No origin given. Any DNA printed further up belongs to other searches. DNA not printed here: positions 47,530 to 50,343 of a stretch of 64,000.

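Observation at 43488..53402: Three tandem paralogous secreted CAP-domain proteins ending in a ~42-aa repeat module I cannot assign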

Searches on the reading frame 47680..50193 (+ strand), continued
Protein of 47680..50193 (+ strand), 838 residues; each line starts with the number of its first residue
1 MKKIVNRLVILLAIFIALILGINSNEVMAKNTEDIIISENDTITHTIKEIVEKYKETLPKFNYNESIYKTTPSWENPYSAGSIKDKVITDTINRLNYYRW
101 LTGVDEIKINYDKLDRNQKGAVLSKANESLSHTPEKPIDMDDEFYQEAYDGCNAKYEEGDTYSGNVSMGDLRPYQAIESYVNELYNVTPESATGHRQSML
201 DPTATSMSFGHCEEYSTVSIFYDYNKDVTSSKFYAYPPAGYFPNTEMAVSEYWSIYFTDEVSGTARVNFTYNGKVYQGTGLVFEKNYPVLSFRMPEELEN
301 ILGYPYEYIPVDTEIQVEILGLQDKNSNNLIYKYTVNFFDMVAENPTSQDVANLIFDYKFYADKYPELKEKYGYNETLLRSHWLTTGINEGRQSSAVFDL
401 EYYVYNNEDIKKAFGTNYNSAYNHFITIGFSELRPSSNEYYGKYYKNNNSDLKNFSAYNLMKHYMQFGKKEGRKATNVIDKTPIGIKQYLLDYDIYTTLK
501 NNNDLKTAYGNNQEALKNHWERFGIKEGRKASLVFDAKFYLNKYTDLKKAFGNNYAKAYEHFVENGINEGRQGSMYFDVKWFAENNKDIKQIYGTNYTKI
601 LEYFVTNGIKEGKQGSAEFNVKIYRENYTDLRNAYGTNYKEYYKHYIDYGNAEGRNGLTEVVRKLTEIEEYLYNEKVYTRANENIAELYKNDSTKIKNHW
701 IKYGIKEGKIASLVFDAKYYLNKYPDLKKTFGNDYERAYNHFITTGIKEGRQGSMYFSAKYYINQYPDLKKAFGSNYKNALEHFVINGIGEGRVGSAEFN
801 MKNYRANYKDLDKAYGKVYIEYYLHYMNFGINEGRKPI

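Call 74: find_encoding_contigs(protein=P0025, flank=10000, max_places=1)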
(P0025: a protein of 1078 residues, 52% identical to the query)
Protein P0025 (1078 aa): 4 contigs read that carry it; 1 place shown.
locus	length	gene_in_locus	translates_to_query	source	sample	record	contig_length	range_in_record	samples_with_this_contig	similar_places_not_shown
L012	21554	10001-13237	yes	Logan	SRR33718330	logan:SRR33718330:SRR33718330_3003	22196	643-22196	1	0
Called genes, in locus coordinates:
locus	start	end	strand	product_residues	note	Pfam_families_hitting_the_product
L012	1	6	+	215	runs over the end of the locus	?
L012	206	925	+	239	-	PF02397:Bac_transf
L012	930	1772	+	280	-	PF00535:Glycos_transf_2, PF13641:Glyco_tranf_2_3 (weak)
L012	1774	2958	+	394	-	PF13439:Glyco_transf_4 (weak), PF00534:Glycos_transf_1, PF13692:Glyco_trans_1_4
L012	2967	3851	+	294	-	PF00535:Glycos_transf_2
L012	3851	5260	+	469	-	-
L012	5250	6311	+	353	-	PF01757:Acyl_transf_3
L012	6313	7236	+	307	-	PF00535:Glycos_transf_2, PF13641:Glyco_tranf_2_3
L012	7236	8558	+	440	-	PF04230:PS_pyruv_trans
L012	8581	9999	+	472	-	PF01943:Polysacc_synt, PF13440:Polysacc_synt_3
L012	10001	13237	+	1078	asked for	-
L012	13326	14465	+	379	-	PF13450:NAD_binding_8, PF01593:Amino_oxidase, PF03275:GLF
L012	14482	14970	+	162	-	PF04892:VanZ-LLP1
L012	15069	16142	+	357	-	PF11258:DUF3048, PF17479:DUF3048_C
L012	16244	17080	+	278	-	PF01370:Epimerase, PF02719:Polysacc_synt_2, PF04321:RmlD_sub_bind, PF16363:GDP_Man_Dehyd, PF07993:NAD_binding_4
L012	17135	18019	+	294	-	PF00483:NTP_transferase, PF12804:NTP_transf_3 (weak)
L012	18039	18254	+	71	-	PF00908:dTDP_sugar_isom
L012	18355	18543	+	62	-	PF12728:HTH_17 (weak)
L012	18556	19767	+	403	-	PF00589:Phage_integrase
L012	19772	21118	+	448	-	PF00589:Phage_integrase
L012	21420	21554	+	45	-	?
